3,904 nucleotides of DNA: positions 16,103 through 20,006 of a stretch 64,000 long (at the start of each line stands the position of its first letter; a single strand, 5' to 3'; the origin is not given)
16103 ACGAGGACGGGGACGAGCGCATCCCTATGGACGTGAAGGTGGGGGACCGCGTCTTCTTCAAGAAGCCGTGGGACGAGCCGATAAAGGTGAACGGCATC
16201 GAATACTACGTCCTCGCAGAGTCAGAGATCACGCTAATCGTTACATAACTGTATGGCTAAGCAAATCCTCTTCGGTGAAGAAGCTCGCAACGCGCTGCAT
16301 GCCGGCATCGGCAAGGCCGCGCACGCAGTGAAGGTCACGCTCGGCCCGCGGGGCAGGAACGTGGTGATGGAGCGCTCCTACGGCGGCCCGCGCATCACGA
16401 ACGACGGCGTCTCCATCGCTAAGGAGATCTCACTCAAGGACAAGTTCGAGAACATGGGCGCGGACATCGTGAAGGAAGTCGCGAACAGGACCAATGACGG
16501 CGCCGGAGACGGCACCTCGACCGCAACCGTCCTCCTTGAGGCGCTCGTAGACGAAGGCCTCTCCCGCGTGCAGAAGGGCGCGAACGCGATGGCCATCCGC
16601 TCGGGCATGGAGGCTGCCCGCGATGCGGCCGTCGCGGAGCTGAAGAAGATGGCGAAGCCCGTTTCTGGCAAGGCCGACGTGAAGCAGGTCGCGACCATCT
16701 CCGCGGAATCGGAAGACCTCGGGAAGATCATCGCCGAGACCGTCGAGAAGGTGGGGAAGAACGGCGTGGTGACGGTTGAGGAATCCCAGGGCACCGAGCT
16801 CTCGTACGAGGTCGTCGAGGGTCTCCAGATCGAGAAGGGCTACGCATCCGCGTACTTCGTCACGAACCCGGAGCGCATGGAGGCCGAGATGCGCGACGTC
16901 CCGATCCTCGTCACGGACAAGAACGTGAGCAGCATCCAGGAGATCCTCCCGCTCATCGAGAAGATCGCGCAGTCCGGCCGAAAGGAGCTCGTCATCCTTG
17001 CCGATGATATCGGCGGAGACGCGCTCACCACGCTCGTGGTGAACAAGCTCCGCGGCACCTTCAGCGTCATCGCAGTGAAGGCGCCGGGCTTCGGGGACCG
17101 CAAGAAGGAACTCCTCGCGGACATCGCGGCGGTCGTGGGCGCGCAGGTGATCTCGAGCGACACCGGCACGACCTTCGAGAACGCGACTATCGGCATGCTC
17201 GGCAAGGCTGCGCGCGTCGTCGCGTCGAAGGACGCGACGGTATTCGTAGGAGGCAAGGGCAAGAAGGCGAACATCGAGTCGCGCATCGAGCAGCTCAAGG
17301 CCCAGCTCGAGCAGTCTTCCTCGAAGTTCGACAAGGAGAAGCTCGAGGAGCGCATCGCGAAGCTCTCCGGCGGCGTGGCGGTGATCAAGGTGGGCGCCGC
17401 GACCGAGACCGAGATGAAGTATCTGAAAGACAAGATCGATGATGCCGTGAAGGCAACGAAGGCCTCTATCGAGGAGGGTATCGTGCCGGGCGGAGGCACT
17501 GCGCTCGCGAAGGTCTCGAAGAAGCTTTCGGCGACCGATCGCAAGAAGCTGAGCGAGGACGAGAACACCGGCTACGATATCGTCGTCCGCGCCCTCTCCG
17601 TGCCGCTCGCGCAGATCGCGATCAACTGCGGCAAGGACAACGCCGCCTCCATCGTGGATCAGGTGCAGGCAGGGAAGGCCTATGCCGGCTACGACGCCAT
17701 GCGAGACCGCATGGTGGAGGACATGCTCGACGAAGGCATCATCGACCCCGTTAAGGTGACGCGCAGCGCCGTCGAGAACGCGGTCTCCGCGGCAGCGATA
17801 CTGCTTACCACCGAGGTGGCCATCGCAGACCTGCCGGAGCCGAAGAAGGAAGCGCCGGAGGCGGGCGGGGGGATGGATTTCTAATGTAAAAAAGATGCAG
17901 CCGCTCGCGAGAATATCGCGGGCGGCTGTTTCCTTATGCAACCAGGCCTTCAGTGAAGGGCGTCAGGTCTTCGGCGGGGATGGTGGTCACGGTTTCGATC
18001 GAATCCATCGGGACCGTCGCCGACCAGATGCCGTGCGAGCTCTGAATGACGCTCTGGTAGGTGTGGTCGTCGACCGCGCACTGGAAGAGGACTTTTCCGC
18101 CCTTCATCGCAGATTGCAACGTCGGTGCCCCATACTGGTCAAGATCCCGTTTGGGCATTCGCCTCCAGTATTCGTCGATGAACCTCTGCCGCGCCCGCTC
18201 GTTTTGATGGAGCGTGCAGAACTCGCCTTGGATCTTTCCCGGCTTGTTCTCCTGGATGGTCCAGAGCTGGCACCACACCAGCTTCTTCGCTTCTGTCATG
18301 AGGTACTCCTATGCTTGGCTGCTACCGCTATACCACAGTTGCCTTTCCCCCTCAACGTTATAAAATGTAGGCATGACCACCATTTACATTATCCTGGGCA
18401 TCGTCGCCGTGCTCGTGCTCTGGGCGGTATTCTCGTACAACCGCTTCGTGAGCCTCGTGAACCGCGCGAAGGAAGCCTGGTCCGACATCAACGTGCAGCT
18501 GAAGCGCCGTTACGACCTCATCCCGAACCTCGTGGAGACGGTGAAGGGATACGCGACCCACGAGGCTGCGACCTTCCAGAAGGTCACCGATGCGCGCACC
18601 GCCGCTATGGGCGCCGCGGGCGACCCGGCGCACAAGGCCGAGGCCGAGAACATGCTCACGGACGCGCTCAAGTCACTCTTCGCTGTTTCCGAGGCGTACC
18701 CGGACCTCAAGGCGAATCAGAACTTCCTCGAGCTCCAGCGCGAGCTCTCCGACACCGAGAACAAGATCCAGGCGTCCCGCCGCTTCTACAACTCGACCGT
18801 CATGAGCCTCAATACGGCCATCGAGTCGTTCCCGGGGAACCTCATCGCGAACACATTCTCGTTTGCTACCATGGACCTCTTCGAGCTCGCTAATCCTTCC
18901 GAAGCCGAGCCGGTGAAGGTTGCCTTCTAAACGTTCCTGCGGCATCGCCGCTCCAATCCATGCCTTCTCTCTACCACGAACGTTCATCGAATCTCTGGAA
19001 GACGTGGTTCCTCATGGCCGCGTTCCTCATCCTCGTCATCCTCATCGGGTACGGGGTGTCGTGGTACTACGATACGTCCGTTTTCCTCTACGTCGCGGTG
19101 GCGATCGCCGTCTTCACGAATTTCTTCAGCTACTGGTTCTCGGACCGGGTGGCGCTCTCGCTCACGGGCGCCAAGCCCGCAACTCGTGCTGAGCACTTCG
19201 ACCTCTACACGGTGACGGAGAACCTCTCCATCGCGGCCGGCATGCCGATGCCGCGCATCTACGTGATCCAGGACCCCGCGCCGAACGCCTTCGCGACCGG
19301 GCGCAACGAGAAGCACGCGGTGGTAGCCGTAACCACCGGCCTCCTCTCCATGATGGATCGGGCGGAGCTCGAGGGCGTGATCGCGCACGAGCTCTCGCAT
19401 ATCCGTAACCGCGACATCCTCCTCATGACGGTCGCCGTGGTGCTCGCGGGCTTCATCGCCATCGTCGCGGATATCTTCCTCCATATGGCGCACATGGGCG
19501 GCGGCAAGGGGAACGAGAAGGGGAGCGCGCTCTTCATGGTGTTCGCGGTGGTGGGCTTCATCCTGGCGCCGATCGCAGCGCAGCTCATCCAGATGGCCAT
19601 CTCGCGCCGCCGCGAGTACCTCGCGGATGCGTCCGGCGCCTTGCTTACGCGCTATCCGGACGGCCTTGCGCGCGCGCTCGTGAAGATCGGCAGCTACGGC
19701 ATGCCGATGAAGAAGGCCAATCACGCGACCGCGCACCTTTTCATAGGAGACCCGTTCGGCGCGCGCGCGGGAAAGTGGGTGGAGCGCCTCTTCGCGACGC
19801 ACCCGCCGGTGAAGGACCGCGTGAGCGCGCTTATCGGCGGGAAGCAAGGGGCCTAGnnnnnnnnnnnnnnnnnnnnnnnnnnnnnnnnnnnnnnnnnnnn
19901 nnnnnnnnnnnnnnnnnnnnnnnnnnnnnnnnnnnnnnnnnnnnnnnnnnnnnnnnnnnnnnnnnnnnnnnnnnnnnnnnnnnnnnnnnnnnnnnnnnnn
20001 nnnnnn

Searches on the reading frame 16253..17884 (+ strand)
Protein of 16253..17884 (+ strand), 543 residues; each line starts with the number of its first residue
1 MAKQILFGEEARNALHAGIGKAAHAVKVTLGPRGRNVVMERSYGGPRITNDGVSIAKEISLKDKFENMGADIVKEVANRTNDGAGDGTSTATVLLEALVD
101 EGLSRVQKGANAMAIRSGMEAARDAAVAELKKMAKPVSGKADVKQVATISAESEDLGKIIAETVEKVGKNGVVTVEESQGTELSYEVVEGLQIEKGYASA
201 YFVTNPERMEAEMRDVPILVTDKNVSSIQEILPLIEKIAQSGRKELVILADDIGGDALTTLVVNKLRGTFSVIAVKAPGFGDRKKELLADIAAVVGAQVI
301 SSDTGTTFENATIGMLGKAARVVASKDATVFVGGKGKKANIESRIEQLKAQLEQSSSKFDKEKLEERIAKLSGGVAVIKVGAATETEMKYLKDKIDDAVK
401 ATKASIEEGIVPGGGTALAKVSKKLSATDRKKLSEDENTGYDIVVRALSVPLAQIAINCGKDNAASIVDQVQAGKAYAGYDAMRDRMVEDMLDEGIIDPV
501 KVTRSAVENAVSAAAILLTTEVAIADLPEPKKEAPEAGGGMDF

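Call 55: search_protein_families(library=pfam, proteins=[window:16253-17884:+], max_evalue=0.00001)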
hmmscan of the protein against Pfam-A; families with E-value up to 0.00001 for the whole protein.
window:16253-17884:+ (543 aa): 1 family
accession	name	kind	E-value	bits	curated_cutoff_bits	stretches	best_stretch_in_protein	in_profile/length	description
PF00118.29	Cpn60_TCP1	-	1.5e-66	225.6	34.3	1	24-524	3-486/490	TCP-1/cpn60 chaperonin family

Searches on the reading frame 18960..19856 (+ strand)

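Call 56: search_protein_families(library=pfam, proteins=[window:18960-19856:+], max_evalue=0.00001)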
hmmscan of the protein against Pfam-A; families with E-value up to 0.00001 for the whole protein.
window:18960-19856:+ (298 aa): 1 family
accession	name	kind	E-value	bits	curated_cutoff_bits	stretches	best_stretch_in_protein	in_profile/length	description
PF01435.24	Peptidase_M48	-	3.9e-34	118.5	20.3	1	81-291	6-182/186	Peptidase family M48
